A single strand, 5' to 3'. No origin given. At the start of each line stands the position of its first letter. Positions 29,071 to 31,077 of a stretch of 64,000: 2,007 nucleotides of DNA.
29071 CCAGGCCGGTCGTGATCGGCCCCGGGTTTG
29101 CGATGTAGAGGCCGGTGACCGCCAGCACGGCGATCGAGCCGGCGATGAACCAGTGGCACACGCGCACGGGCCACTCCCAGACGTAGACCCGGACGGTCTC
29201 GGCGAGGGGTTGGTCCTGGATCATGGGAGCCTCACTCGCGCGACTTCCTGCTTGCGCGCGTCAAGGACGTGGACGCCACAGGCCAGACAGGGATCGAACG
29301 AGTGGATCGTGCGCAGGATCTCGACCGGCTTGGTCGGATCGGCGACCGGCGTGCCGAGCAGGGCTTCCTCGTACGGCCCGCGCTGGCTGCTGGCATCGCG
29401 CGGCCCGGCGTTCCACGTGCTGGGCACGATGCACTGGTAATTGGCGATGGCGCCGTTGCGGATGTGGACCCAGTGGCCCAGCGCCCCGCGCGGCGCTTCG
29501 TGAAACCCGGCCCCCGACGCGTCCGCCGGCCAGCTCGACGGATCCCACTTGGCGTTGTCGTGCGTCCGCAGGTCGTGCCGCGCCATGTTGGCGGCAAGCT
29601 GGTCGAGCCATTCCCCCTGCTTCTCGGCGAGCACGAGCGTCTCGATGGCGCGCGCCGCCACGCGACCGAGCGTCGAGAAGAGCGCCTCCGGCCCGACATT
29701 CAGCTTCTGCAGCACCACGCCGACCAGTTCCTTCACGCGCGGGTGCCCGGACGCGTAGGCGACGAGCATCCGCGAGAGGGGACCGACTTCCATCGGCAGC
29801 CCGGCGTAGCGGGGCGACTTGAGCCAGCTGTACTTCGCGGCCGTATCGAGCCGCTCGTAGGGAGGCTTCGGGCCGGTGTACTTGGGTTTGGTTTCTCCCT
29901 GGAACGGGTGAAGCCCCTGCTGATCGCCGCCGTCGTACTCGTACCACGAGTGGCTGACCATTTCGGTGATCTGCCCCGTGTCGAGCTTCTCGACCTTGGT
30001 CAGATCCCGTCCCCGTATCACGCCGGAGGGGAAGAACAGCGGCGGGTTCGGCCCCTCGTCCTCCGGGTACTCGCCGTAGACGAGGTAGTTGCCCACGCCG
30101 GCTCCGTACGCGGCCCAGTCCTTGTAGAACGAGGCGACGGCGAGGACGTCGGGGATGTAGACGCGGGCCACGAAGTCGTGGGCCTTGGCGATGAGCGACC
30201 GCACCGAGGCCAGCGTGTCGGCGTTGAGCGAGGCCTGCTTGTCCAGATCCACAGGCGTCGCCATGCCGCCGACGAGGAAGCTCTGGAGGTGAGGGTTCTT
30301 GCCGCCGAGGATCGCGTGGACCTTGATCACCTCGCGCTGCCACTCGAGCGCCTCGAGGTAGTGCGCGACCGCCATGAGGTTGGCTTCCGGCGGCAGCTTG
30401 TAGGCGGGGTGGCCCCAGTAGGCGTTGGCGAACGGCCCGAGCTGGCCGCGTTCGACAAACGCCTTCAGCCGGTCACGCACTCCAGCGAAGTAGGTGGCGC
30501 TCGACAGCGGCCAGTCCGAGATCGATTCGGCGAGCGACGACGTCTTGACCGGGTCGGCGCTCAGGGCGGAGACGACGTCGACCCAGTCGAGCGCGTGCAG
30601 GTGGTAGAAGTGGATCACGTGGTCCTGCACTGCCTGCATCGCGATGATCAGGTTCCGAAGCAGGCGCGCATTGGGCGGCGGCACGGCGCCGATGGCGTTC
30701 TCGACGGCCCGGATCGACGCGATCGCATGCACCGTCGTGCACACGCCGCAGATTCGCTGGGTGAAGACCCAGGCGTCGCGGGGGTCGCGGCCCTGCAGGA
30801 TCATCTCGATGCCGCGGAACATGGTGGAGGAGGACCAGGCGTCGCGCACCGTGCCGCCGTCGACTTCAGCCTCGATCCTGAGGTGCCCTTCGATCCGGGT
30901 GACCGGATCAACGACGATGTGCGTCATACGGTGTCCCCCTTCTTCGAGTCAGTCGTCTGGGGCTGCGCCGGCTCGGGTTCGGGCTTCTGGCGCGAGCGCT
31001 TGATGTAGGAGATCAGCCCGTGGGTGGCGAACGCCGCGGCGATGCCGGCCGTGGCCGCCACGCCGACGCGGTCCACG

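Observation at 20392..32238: Uptake [NiFe] hydrogenase physically clustered with three c-type cytochrome genes carrying 26 CXXCH motifs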

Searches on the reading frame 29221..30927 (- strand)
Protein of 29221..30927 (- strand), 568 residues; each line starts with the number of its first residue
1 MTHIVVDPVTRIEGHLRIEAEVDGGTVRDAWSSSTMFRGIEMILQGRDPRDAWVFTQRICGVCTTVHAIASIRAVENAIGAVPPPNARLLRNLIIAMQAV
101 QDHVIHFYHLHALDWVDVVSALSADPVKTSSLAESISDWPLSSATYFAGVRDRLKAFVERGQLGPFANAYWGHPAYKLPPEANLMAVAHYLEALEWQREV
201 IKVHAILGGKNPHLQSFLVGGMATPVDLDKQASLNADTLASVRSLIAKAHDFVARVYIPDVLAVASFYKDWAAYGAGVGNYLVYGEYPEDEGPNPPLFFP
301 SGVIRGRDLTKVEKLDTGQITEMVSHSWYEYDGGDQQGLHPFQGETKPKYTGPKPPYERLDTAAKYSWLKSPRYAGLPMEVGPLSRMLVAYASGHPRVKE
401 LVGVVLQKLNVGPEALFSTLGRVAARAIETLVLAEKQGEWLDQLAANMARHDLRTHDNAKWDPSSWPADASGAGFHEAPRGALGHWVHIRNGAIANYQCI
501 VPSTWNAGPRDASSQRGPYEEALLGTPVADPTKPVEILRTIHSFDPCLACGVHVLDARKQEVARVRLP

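Call 5: search_protein_families(library=pfam, proteins=[window:29221-30927:-], max_evalue=0.01)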
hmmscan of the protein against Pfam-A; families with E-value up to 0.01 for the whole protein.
window:29221-30927:- (568 aa): 1 family
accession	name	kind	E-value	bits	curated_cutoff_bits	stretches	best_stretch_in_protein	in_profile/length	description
PF00374.24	NiFeSe_Hases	-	1e-236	787.2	25.8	1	38-553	1-508/508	Nickel-dependent hydrogenase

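Call 16: search_solved_structures(query=window:29221-30927:-, max_evalue=1e-20)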
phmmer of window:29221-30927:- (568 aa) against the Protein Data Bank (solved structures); distinct sequences matched with E-value up to 1e-20: 60.
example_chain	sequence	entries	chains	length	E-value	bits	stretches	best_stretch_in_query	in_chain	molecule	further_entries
3myr_B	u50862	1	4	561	2.7e-226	755.9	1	3-553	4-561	Nickel-dependent hydrogenase large subunit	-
4c3o_A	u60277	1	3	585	1.6e-200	670.8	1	3-553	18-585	HYDROGENASE-1 LARGE SUBUNIT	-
1h2a_L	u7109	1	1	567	9.6e-186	622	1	4-567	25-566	HYDROGENASE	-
1frf_L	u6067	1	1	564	8.1e-185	619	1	4-565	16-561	[NI-FE] HYDROGENASE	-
1yrq_H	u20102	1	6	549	1.8e-184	617.9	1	4-553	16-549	Periplasmic [NiFe] hydrogenase large subunit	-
1yqw_Q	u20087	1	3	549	4.8e-184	616.4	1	4-553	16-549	Periplasmic [NiFe] hydrogenase large subunit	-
4ud2_Q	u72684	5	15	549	1.1e-183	615.2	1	4-553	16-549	NICKEL-DEPENDENT HYDROGENASE LARGE SUBUNIT | PERIPLASMIC [NIFE] HYDROGENASE LARGE SUBUNIT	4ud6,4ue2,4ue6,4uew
4ucq_Q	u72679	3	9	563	1.2e-183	615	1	4-553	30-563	NICKEL-DEPENDENT HYDROGENASE LARGE SUBUNIT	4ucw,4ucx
3uqy_L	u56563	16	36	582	2.3e-183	614.2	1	4-553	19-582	Hydrogenase-1 large chain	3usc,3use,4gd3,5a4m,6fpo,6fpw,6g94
3h3x_Q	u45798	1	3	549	2.8e-183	613.9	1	4-553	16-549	Periplasmic [NiFe] hydrogenase large subunit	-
4urh_Q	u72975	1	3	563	3.9e-183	613.4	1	4-553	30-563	NICKEL-DEPENDENT HYDROGENASE LARGE SUBUNIT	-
4upe_Q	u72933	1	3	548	5e-183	613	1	4-553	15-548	NICKEL-DEPENDENT HYDROGENASE LARGE SUBUNIT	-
3cus_Q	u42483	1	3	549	5.2e-183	613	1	4-553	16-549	Periplasmic [NiFe] hydrogenase large subunit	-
3cur_H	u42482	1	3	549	5.3e-183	613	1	4-553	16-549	Periplasmic [NiFe] hydrogenase large subunit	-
4ueq_Q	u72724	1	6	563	5.5e-183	612.9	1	4-553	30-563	NICKEL-DEPENDENT HYDROGENASE LARGE SUBUNIT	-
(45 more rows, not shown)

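Call 17: search_protein_families(library=ncbifam, proteins=[window:29221-30927:-], max_evalue=0.001)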
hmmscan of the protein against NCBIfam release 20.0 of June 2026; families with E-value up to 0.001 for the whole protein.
window:29221-30927:- (568 aa): 11 families
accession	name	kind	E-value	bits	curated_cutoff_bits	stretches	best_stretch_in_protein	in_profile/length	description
NF007778.0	PRK10467.1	equivalog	5.3e-188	625.9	969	1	3-566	4-565/567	hydrogenase 2 large subunit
NF007550.0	PRK10170.1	equivalog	3.7e-186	620.1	1101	1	4-565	19-594/597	Ni/Fe-hydrogenase large subunit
NF033181.1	NiFeSe_hydrog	equivalog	6.2e-168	559.8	600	1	1-564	1-506/507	nickel-dependent hydrogenase large subunit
NF045518.1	H2_NiFeSe_large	exception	1.3e-122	410.1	780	2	157-557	115-484/485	NiFeSe hydrogenase large subunit HysA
TIGR03295.1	frhA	equivalog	5.5e-38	131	392.5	2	3-108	4-111/412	coenzyme F420 hydrogenase subunit alpha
NF040828.1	sulfhyd_ShyA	equivalog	1.4e-26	93.4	700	2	362-555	236-413/415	NAD(P)-dependent hydrogenase/sulfhydrogenase 2 subunit alpha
NF041785.2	VhuA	equivalog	6e-23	81.1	800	1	1-117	1-118/418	F420-non-reducing hydrogenase Vhu subunit A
NF040832.1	sulfhyd_HydA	equivalog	4.4e-17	62.3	880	2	4-122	5-124/426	NADPH-dependent hydrogenase/sulfhydrogenase 1 subunit alpha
NF004739.1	PRK06075.1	equivalog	1.5e-06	27.2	360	1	13-107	13-108/384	NADH-quinone oxidoreductase subunit D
TIGR01962.1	NuoD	equivalog_domain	5.1e-05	22.3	459.35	1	13-107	15-110/386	NADH dehydrogenase (quinone) subunit D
NF040602.1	F420_dehyd_FpoD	exception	5.8e-05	22.3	600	1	13-109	20-117/372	F420H2 dehydrogenase subunit FpoD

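Call 18: find_related_loci(query=window:29221-30927:-, collection=genome_contigs, flank=10000)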
Query window:29221-30927:- (568 aa) in genome_contigs; peptide patterns used: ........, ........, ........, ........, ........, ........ (x = any residue, [..] = any of these).
600 stretches matched a pattern (row limit reached: there are more); 598 encode a relative of the query (tblastn E <= 1e-3); the best 80 are kept; 80 distinct loci.
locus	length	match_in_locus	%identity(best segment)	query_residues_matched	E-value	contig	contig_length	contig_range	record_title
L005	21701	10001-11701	91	1-567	0e+0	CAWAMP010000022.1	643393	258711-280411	MAG: uncultured Acidobacteriota bacterium isolate MFD02979.bin.1.171 genome assembly, contig: contig_96775, whole genome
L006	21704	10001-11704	90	1-568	0e+0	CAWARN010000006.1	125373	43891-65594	MAG: uncultured Acidobacteriota bacterium isolate MFD02979.bin.3.8 genome assembly, contig: contig_113520, whole genome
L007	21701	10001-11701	91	1-567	0e+0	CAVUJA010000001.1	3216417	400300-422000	MAG: uncultured Acidobacteriota bacterium isolate MFD01872.bin.1.270 genome assembly, contig: contig_31940, whole genome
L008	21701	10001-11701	82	1-567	0e+0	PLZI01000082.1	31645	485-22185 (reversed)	MAG: Acidobacteria bacterium isolate palsa_351 73.20120700_P3D.154_contig_171079, whole genome shotgun sequence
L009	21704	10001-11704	82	1-568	0e+0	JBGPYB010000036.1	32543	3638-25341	MAG: Vicinamibacteria bacterium isolate OBJ1_062018_090_23 k141_2042987_length_32543_cov_11.1312, whole genome shotgun s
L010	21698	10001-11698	82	1-566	0e+0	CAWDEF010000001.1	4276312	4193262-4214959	MAG: uncultured Acidobacteriota bacterium isolate MFD04944.bin.1.1 genome assembly, contig: contig_18256, whole genome s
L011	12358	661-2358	81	1-566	0e+0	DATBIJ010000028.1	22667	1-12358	MAG TPA_asm: Thermoanaerobaculia bacterium isolate SMAG_U3891 k141_12454, whole genome shotgun sequence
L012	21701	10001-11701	82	1-567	0e+0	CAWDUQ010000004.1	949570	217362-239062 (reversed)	MAG: uncultured Acidobacteriota bacterium isolate MFD05442.bin.1.363 genome assembly, contig: contig_20425, whole genome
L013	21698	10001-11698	82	1-566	0e+0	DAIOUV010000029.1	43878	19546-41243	MAG TPA_asm: Acidobacteriota bacterium isolate CTOTU10854 NODE_111_length_43878_cov_13.569473, whole genome shotgun sequ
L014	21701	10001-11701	81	1-567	0e+0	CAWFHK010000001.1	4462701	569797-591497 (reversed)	MAG: uncultured Acidobacteriota bacterium isolate MFD04944.bin.1.336 genome assembly, contig: contig_25364, whole genome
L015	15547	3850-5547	82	1-566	0e+0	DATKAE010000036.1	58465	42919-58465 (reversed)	MAG TPA_asm: Thermoanaerobaculia bacterium isolate SMAG_U15197 k141_2912023, whole genome shotgun sequence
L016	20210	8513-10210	80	1-566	0e+0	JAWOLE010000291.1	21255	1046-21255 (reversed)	MAG: Thermoanaerobaculia bacterium isolate bin_228 c_000000187450, whole genome shotgun sequence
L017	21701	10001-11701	80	1-567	0e+0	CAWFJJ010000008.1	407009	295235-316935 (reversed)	MAG: Thermoanaerobaculia bacterium isolate MFD01872.bin.1.215 genome assembly, contig: contig_123961, whole genome shotg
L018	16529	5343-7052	79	1-566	0e+0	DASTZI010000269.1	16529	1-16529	MAG TPA_asm: Vicinamibacterales bacterium isolate SMAG_U2464 k141_1414667, whole genome shotgun sequence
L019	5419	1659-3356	81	1-566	0e+0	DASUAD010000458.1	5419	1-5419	MAG TPA_asm: Thermoanaerobaculia bacterium isolate SMAG_U2486 k141_455601, whole genome shotgun sequence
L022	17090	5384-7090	79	1-567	0e+0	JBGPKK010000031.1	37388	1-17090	MAG: Vicinamibacteria bacterium isolate OBJ_0618_7090110_288 k141_4578898_length_37388_cov_33.3767, whole genome shotgun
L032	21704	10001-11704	76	1-568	0e+0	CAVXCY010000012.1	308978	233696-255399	MAG: uncultured delta proteobacterium isolate MFD04428.bin.1.147 genome assembly, contig: contig_31488, whole genome sho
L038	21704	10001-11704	75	1-567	0e+0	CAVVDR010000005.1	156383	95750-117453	MAG: uncultured beta proteobacterium isolate MFD02416.bin.1.53 genome assembly, contig: contig_1830, whole genome shotgu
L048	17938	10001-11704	70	1-567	0e+0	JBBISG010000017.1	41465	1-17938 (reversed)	MAG: Nitrospirota bacterium isolate BQF270218_bin_368 NODE_704_length_41465_cov_2.95142, whole genome shotgun sequence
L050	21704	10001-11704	69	1-567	0e+0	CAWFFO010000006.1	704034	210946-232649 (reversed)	MAG: uncultured delta proteobacterium isolate MFD02416.bin.2.73 genome assembly, contig: contig_16002, whole genome shot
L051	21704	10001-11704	69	1-567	0e+0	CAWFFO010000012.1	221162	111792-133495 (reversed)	MAG: uncultured delta proteobacterium isolate MFD02416.bin.2.73 genome assembly, contig: contig_60585, whole genome shot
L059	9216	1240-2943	67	1-567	0e+0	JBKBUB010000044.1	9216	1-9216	MAG: Thermodesulfovibrionales bacterium isolate 21H_026.bin.33 NODE_44_length_9216_cov_3.820878, whole genome shotgun se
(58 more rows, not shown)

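Call 63: search_protein_families(library=pfam, proteins=[L051:44-697:+, L051:851-1762:+, L051:1900-2238:+, L051:2665-4284:+, L051:4287-4694:+, L051:4770-6329:+, L051:6829-8688:+, L051:12889-13614:+, L051:14041-15381:+, L051:15542-16075:+], max_evalue=0.001)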
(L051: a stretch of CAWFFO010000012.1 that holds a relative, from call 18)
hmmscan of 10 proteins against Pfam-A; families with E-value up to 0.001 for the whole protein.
L051:44-697:+ (217 aa): 0 families

L051:851-1762:+ (303 aa): 6 families
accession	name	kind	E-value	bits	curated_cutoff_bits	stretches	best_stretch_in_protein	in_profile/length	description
PF01370.27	Epimerase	-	1.2e-24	87.5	20.9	1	14-216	1-238/240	NAD dependent epimerase/dehydratase family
PF13460.12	NAD_binding_10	-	7.4e-24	85.1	27.2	1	18-207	1-183/184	NAD(P)H-binding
PF05368.20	NmrA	-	1.7e-16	61.1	27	1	14-239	5-237/298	NmrA-like family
PF01073.25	3Beta_HSD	-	7.7e-12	45.3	22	1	17-121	3-116/280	3-beta hydroxysteroid dehydrogenase/isomerase family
PF04321.23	RmlD_sub_bind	-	2.5e-08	33.8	27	1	129-227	122-222/287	RmlD substrate binding domain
PF07993.18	NAD_binding_4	-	1.2e-07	31.6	20.1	0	121-170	166-220/258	Male sterility protein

L051:1900-2238:+ (112 aa): 0 families

L051:2665-4284:+ (539 aa): 1 family
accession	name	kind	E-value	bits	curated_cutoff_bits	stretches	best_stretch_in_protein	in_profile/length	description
PF11853.14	DUF3373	-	1.2e-150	502.6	26.1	1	124-539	2-409/409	Protein of unknown function (DUF3373)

L051:4287-4694:+ (135 aa): 0 families

L051:4770-6329:+ (519 aa): 4 families
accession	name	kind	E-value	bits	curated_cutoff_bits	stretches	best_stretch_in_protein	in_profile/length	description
PF11783.13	Cytochrome_cB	-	4.3e-49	167.1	22.1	1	286-446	2-171/173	Cytochrome c bacterial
PF14522.11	Cytochrome_C7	-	9.1e-11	41.9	24.8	1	207-274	11-66/67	Cytochrome c7 and related cytochrome c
PF14537.11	Cytochrom_c3_2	-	5.3e-10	40.1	25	1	210-274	5-64/79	Cytochrome c3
PF09699.15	Paired_CXXCH_1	-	8.6e-05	22.6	20.6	0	207-249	7-40/41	Doubled CXXCH motif (Paired_CXXCH_1)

L051:6829-8688:+ (619 aa): 3 families
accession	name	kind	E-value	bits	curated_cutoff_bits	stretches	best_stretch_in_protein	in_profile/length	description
PF14537.11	Cytochrom_c3_2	-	1e-13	52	25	1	98-169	1-69/79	Cytochrome c3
PF14522.11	Cytochrome_C7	-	5.3e-13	49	24.8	2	97-164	6-66/67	Cytochrome c7 and related cytochrome c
PF09699.15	Paired_CXXCH_1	-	2.2e-06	27.7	20.6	0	102-138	6-40/41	Doubled CXXCH motif (Paired_CXXCH_1)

L051:12889-13614:+ (241 aa): 0 families

L051:14041-15381:+ (446 aa): 1 family
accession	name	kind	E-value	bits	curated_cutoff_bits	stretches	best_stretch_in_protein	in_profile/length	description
PF03063.25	Prismane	-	2.7e-144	482.1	27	1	30-436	89-501/513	Prismane/CO dehydrogenase family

L051:15542-16075:+ (177 aa): 0 families

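Call 64: search_protein_families(library=ncbifam, proteins=[L051:4770-6329:+, L051:6829-8688:+, L051:2665-4284:+, L014:1623-2447:+, L014:2636-4057:+, L007:13463-14569:+, L007:14386-15237:+], max_evalue=0.001)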
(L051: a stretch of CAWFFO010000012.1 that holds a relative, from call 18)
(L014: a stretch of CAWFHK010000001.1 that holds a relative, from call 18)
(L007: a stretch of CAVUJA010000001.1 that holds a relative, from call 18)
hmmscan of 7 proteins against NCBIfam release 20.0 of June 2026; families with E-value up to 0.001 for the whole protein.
L051:4770-6329:+ (519 aa): 5 families
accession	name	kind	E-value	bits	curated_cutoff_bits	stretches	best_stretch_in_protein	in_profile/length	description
TIGR04315.1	octaheme_Shew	subfamily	3.1e-146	487.8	375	1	25-458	1-440/440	tetrathionate reductase family octaheme c-type cytochrome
TIGR04314.1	methano7heme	equivalog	1.6e-08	33.8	250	1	198-280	209-286/494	methanogenesis multiheme c-type cytochrome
TIGR03508.1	decahem_SO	subfamily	2.5e-07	30.4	192.2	0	131-279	5-129/258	DmsE family decaheme c-type cytochrome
TIGR04257.1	nanowire_3heme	domain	1.8e-05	24.8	40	0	206-253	25-66/75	c(7)-type cytochrome triheme domain-containing protein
TIGR03153.1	cytochr_NrfH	equivalog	2.8e-05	24.2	134.2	0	206-249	23-63/138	cytochrome c nitrite reductase small subunit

L051:6829-8688:+ (619 aa): 3 families
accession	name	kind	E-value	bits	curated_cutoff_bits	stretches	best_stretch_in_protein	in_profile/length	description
TIGR03508.1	decahem_SO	subfamily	6.4e-15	55.3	192.2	1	82-194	72-176/258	DmsE family decaheme c-type cytochrome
TIGR03153.1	cytochr_NrfH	equivalog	0.00011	22.3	134.2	0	25-70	21-67/138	cytochrome c nitrite reductase small subunit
TIGR04257.1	nanowire_3heme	domain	0.00019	21.5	40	1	213-268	17-63/75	c(7)-type cytochrome triheme domain-containing protein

L051:2665-4284:+ (539 aa): 1 family
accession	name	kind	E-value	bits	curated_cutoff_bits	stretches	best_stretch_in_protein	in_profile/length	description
TIGR04211.1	SH3_and_anchor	equivalog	0.00029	20.5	65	1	28-85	114-171/198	TIGR04211 family SH3 domain-containing protein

L014:1623-2447:+ (274 aa): 45 families (the best 25 are shown)
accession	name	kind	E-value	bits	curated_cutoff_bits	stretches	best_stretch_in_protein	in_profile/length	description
NF045715.1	sulf_resp_HmcB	equivalog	7.1e-78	261.8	420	1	6-249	35-292/307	sulfate respiration complex iron-sulfur protein HmcB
NF008134.0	PRK10882.1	equivalog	2.2e-60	204.5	263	1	6-249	37-322/329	hydrogenase 2 operon protein HybA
TIGR01582.1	FDH-beta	equivalog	3.2e-38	131.5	334.7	1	9-237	23-268/283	formate dehydrogenase subunit beta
TIGR02951.1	DMSO_dmsB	equivalog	1.5e-32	112.9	214.1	1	8-159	2-157/161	DMSO/selenate family reductase complex B subunit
NF045797.1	DsrO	equivalog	4.8e-29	101.4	200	1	5-169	41-216/235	sulfate reduction electron transfer complex DsrMKJOP subunit DsrO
NF041715.1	arsenate_red_ArrB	equivalog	5.7e-27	94.8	450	2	7-114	2-106/233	arsenate respiratory reductase iron-sulfur subunit ArrB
TIGR03149.1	cyt_nit_nrfC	equivalog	6.9e-27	94.3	377.6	1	7-161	38-190/225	cytochrome c nitrite reductase Fe-S protein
NF011569.0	PRK14993.1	equivalog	3.7e-25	88.8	416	1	4-154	40-187/244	tetrathionate reductase subunit TtrB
NF038355.1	FDH3_beta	equivalog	2.3e-21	76.6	240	1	10-130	5-122/180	formate dehydrogenase FDH3 subunit beta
TIGR03478.1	DMSO_red_II_bet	subfamily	1.6e-20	73.3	480.7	1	60-154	126-219/321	DMSO reductase family type II enzyme, iron-sulfur subunit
NF009408.0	PRK12769.1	equivalog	2.6e-19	68.8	1003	1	10-167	5-159/659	formate-dependent uric acid utilization protein AegA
NF041782.1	mnquin_red_QrcC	equivalog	3.9e-19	69.2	400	1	9-117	2-121/239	menaquinone reductase iron-sulfur cluster-binding subunit QrcC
NF042979.1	EthbenzDh_ebdB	equivalog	2.9e-18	65.9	740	1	60-154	148-241/354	ethylbenzene dehydrogenase subunit beta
NF009451.0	PRK12809.1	equivalog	5.6e-18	64.6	1154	1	8-152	3-136/639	formate-dependent uric acid utilization protein YgfT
NF045766.1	PhenlGlyoxDHPadI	equivalog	2.6e-17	62.7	700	1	8-160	5-143/443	NADH-dependent phenylglyoxylate dehydrogenase subunit beta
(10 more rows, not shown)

L014:2636-4057:+ (473 aa): 9 families
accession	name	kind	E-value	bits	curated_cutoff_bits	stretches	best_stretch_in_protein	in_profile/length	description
NF045714.1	sulf_resp_HmcC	equivalog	3.2e-62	211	550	1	37-313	86-370/376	sulfate respiration complex protein HmcC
NF008133.1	PRK10881.1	equivalog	5.7e-59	200.5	450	1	37-311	97-374/377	Ni/Fe-hydrogenase cytochrome b subunit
NF041784.1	mnquin_red_QrcD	equivalog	7.8e-36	124.2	570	1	42-313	106-403/408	menaquinone reductase integral membrane subunit QrcD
TIGR04257.1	nanowire_3heme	domain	1.3e-15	57.3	40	1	399-468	9-75/75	c(7)-type cytochrome triheme domain-containing protein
NF045713.1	CxxCH_16_HmcA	equivalog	3.1e-06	26.1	400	1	407-469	480-540/541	sulfate respiration complex hexadecaheme cytochrome HmcA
NF045784.1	9HemeCytC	equivalog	6.4e-06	25.7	640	1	404-472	258-324/328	nine-heme cytochrome c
NF045798.1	DsrP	equivalog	1.5e-05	24.6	350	1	41-306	99-338/346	sulfate reduction electron transfer complex DsrMKJOP subunit DsrP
NF011568.0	PRK14992.1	equivalog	1.6e-05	24.5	314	1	44-245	72-260/341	tetrathionate reductase subunit TtrC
TIGR03148.1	cyt_nit_nrfD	equivalog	0.00017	21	347.6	1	44-267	66-307/316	cytochrome c nitrite reductase subunit NrfD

L007:13463-14569:+ (368 aa): 7 families
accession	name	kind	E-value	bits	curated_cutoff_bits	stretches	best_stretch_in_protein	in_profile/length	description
TIGR03508.1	decahem_SO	subfamily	1.2e-12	47.9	192.2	1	72-176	81-175/258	DmsE family decaheme c-type cytochrome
NF041028.1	decahem_GSU2203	exception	8.6e-10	38.3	325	2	78-179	118-211/317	GSU2203 family decaheme c-type cytochrome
NF008659.0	PRK11659.1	equivalog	1.1e-06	28.5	184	0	116-241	47-177/188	cytochrome c nitrite reductase pentaheme subunit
TIGR01905.1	paired_CXXCH_1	subfamily_domain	5.4e-06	26.2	25.2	0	147-177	8-38/41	doubled CXXCH domain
TIGR03153.1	cytochr_NrfH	equivalog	1.3e-05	25.3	134.2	0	35-95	18-63/138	cytochrome c nitrite reductase small subunit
TIGR04257.1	nanowire_3heme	domain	6.9e-05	22.9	40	0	74-122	13-58/75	c(7)-type cytochrome triheme domain-containing protein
TIGR03146.1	cyt_nit_nrfB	equivalog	0.00011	22.5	166.6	0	116-154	12-49/145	cytochrome c nitrite reductase pentaheme subunit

L007:14386-15237:+ (283 aa): 3 families
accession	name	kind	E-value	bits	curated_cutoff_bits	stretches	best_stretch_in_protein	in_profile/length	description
TIGR01583.1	formate-DH-gamm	equivalog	6e-15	55.8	115.85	1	65-280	2-202/204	formate dehydrogenase subunit gamma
NF007558.0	PRK10179.1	equivalog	1.7e-08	34.4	339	1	63-273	5-198/217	formate dehydrogenase-N subunit gamma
NF007924.0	PRK10639.1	equivalog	1.7e-07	31.2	341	1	64-246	6-172/211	formate dehydrogenase cytochrome b556 subunit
